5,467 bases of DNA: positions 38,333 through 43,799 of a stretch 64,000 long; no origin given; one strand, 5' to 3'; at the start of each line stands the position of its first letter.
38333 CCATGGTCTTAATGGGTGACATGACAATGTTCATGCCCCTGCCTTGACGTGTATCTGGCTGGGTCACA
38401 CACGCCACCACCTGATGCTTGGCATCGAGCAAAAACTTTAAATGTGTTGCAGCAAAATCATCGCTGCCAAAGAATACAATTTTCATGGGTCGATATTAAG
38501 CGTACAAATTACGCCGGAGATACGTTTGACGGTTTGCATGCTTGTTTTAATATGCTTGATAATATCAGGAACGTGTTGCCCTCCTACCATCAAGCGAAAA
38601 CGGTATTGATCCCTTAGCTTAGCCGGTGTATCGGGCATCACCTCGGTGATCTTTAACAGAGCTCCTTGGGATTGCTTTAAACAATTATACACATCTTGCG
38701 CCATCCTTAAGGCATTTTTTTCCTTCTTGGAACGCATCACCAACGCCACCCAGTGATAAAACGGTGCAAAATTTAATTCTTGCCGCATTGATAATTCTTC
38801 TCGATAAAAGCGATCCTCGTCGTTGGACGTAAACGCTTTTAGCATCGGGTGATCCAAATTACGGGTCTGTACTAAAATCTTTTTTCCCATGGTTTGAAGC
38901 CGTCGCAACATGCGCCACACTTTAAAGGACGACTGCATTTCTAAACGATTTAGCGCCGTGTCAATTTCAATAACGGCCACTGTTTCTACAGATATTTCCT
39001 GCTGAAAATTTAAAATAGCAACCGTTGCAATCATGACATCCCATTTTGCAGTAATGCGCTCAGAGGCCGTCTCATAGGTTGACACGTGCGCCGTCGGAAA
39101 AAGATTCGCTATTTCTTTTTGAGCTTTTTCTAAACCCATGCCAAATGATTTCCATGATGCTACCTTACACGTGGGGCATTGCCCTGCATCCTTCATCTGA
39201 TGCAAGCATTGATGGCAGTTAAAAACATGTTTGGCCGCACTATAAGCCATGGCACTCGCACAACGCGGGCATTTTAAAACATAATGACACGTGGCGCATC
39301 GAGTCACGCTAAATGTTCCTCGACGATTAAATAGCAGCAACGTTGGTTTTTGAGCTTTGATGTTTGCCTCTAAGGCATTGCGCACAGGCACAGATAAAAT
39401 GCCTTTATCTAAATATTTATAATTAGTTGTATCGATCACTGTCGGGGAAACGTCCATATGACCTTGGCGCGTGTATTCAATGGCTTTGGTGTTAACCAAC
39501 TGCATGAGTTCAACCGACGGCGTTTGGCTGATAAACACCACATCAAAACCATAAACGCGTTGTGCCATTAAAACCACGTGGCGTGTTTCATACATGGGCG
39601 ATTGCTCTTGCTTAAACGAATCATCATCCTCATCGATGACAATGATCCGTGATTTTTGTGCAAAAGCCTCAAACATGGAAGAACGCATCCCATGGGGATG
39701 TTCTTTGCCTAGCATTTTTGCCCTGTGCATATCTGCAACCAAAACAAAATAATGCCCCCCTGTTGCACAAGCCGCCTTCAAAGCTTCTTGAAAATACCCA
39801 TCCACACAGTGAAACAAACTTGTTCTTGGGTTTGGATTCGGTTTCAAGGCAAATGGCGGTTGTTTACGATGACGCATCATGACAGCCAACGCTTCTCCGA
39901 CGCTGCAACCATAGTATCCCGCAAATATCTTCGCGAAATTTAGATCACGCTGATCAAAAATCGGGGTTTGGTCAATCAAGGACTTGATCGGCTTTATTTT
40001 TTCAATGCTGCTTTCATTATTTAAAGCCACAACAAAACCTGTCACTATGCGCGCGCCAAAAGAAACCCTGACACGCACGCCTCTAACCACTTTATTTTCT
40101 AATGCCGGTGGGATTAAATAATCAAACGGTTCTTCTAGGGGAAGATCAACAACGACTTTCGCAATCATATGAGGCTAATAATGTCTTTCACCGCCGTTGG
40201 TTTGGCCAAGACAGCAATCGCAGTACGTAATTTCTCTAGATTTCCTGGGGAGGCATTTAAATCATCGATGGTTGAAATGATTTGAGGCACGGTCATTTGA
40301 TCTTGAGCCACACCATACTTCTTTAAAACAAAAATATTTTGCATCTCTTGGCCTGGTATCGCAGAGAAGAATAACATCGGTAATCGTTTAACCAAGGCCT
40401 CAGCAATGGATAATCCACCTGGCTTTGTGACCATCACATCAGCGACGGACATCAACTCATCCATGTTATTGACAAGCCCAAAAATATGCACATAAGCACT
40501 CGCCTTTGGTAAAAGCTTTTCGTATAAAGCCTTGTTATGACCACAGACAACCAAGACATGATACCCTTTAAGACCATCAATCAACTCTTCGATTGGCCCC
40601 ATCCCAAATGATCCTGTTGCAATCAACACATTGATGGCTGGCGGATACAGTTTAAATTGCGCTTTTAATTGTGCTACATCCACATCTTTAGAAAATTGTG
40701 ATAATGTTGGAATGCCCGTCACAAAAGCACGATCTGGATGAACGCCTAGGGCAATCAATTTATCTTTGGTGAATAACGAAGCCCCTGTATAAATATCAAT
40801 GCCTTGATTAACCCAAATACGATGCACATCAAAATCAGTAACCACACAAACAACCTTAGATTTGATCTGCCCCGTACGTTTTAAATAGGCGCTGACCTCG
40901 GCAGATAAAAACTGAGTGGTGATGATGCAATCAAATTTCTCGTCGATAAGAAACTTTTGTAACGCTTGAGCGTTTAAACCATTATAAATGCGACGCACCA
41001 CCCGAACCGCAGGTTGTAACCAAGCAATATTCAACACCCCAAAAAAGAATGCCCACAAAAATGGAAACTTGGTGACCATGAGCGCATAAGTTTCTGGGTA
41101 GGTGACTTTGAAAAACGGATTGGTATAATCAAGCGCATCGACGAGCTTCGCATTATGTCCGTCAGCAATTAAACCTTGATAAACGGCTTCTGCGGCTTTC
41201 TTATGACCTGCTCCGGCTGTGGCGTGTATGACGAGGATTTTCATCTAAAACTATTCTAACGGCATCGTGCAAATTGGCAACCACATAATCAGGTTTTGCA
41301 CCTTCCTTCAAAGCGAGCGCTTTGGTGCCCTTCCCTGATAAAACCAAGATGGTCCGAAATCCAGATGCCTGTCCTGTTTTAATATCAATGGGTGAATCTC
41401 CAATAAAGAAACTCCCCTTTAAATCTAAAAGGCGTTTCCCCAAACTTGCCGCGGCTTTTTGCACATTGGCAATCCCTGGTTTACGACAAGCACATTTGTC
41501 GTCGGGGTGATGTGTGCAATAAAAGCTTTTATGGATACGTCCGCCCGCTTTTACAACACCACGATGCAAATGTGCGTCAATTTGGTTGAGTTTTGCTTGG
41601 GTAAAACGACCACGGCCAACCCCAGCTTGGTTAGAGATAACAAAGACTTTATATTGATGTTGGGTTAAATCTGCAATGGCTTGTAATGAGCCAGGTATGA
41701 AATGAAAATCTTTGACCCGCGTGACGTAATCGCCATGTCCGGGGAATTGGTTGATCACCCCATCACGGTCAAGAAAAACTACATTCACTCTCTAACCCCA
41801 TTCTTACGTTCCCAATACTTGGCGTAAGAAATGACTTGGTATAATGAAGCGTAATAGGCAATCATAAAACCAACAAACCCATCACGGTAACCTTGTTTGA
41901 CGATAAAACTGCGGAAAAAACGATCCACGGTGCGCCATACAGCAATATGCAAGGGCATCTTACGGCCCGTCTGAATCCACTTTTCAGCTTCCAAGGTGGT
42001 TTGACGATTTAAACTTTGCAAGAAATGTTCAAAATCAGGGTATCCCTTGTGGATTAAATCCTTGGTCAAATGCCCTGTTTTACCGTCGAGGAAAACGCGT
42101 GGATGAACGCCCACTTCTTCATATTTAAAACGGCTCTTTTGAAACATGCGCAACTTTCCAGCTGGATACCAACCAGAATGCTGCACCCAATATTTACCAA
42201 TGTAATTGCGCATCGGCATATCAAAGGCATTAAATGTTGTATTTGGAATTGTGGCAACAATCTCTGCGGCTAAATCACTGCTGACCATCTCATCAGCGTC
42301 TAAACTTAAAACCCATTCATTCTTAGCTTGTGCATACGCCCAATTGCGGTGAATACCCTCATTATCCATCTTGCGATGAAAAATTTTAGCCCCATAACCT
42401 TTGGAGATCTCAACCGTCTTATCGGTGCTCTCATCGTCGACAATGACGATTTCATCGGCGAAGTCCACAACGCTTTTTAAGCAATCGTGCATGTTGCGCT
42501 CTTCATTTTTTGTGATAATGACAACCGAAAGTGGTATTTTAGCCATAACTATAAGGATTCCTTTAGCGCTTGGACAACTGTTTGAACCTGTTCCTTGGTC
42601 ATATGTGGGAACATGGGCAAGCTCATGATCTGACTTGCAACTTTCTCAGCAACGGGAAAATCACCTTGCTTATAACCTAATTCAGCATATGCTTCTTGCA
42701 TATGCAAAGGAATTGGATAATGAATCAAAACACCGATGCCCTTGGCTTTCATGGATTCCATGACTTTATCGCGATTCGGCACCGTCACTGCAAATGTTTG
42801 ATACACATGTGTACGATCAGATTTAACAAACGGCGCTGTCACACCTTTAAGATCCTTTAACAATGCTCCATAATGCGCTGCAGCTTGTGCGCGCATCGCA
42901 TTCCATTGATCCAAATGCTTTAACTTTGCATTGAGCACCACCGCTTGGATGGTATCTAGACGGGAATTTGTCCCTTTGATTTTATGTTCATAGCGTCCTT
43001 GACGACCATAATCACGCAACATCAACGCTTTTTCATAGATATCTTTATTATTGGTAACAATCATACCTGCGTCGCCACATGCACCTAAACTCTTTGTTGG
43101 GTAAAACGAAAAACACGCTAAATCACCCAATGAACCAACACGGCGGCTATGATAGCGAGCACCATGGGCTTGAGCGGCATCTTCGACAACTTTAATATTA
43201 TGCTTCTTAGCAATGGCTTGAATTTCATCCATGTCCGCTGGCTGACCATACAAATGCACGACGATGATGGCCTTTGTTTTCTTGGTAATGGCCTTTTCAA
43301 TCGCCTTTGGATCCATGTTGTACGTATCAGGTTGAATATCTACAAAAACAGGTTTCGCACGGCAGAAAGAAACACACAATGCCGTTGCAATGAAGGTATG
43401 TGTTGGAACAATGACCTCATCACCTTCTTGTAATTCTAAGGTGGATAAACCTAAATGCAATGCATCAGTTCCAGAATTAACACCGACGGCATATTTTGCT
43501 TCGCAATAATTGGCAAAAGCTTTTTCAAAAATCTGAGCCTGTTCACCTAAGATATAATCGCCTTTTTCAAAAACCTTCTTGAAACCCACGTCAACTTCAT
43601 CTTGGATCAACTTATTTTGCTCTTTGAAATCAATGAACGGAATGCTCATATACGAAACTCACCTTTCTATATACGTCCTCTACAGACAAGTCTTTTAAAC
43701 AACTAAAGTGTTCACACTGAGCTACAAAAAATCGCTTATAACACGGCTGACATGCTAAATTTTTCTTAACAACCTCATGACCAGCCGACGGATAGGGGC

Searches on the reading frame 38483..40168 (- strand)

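Call 17: search_protein_families(library=pfam, proteins=[window:38483-40168:-], max_evalue=0.001)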
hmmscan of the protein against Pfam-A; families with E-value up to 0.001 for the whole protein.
window:38483-40168:- (561 aa): 2 families
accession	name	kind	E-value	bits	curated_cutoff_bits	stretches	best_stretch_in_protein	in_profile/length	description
PF17764.6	PriA_3primeBD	-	9.9e-27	93.1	22.7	1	4-98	1-95/96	3'DNA-binding domain (3'BD)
PF18074.6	PriA_C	-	2.2e-11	44.8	26.9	1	469-561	1-95/95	Primosomal protein N C-terminal domain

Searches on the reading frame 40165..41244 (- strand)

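Call 17: search_protein_families(library=pfam, proteins=[window:40165-41244:-], max_evalue=0.001)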
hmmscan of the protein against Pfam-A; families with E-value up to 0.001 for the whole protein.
window:40165-41244:- (359 aa): 2 families
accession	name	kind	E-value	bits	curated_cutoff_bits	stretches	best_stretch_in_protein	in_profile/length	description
PF06925.17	MGDG_synth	-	1.2e-21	78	25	1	14-179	1-168/169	Monogalactosyldiacylglycerol (MGDG) synthase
PF04101.22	Glyco_tran_28_C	-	1.1e-06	29.2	22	1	226-334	28-145/166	Glycosyltransferase family 28 C-terminal domain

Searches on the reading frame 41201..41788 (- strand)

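Call 17: search_protein_families(library=pfam, proteins=[window:41201-41788:-], max_evalue=0.001)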
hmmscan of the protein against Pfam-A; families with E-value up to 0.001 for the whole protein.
window:41201-41788:- (195 aa): 4 families
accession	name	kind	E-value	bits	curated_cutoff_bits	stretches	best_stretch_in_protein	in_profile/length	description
PF13242.12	Hydrolase_like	-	4.1e-13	49.5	22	1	101-176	2-75/75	HAD-hyrolase-like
PF08645.17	PNK3P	-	2e-06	28.1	22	1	7-132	6-126/161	Polynucleotide kinase 3 phosphatase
PF13419.12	HAD_2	-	2.9e-06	28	23.8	1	23-149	71-178/178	Haloacid dehalogenase-like hydrolase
PF13344.12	Hydrolase_6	-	0.00012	22.5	27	1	4-99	1-83/101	Haloacid dehalogenase-like hydrolase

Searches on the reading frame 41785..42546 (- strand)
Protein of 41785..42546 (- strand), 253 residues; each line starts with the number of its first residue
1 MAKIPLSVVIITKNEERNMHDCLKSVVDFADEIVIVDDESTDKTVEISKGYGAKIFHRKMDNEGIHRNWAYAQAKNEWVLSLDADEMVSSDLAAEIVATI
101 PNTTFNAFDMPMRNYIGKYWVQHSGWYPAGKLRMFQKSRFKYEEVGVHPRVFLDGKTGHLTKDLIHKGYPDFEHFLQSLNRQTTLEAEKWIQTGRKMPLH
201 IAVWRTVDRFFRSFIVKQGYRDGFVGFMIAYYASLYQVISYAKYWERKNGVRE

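Call 17: search_protein_families(library=pfam, proteins=[window:41785-42546:-], max_evalue=0.001)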
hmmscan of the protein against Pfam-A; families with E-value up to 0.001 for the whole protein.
window:41785-42546:- (253 aa): 3 families
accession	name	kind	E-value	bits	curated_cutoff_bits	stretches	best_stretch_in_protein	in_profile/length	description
PF00535.33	Glycos_transf_2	-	1.7e-20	74.1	23.3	1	7-130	1-132/168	Glycosyl transferase family 2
PF13704.12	Glyco_tranf_2_4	-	3.1e-06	28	27.5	1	22-91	10-87/98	Glycosyl transferase family 2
PF10111.15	Glyco_tranf_2_2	-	0.00018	21.6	27.3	1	7-98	1-104/276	Glycosyltransferase like family 2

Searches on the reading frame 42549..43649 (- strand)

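Call 17: search_protein_families(library=pfam, proteins=[window:42549-43649:-], max_evalue=0.001)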
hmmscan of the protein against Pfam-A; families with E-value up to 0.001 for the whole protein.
window:42549-43649:- (366 aa): 4 families
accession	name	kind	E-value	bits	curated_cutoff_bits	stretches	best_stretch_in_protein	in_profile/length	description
PF01041.23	DegT_DnrJ_EryC1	-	1.1e-128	429.9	19.8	1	22-362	10-359/360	DegT/DnrJ/EryC1/StrS aminotransferase family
PF01212.27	Beta_elim_lyase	-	2.8e-10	40.5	27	1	39-215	35-226/288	Beta-eliminating lyase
PF01053.26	Cys_Met_Meta_PP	-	6.2e-09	35.3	27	1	39-210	55-224/381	Cys/Met metabolism PLP-dependent enzyme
PF00266.25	Aminotran_5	-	1.5e-07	31.2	21.5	1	55-166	65-184/371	Aminotransferase class-V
